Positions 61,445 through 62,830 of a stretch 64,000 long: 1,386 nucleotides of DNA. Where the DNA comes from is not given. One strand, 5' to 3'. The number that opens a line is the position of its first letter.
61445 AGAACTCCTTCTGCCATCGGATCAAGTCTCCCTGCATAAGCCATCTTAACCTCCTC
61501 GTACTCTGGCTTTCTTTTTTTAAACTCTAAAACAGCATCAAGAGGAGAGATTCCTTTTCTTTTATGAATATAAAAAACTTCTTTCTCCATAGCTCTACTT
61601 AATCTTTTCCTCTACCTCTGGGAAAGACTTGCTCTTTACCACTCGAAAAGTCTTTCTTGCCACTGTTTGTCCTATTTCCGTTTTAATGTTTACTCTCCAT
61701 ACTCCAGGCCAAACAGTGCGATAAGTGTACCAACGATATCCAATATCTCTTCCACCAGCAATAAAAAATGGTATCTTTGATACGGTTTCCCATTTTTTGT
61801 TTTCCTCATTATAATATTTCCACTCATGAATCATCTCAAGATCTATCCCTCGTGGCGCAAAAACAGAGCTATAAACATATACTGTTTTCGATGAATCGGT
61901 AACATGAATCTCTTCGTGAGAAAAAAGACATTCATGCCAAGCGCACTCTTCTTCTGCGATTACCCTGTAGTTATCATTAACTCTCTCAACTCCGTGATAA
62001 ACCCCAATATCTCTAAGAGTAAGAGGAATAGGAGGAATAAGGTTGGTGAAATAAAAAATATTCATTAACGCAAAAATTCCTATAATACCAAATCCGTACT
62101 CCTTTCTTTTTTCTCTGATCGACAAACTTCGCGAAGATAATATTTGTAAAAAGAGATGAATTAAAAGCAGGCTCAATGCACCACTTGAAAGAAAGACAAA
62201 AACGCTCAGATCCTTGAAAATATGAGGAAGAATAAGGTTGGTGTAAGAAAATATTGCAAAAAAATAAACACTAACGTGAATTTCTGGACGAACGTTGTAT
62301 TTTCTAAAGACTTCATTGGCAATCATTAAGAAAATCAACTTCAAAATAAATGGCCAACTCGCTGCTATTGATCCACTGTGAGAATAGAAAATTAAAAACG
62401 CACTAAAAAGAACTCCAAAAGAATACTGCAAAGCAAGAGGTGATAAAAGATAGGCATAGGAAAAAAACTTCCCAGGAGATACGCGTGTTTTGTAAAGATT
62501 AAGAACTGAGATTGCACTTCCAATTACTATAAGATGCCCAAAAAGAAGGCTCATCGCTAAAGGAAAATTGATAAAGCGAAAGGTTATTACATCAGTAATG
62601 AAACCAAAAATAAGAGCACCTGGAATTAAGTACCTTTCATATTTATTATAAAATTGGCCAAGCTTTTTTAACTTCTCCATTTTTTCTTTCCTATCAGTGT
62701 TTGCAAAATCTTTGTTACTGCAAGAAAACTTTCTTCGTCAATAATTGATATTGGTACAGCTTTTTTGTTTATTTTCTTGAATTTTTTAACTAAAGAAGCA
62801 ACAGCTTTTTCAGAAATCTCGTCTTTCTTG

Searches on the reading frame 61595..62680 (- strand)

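Call 83: search_protein_families(library=pfam, proteins=[window:61595-62680:-], max_evalue=0.00001)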
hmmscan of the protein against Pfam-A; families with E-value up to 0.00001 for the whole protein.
window:61595-62680:- (361 aa): 1 family
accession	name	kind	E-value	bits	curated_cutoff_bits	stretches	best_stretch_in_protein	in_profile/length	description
PF11141.13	DUF2914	-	2.2e-08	34.1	23.6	1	283-347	4-62/62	Protein of unknown function (DUF2914)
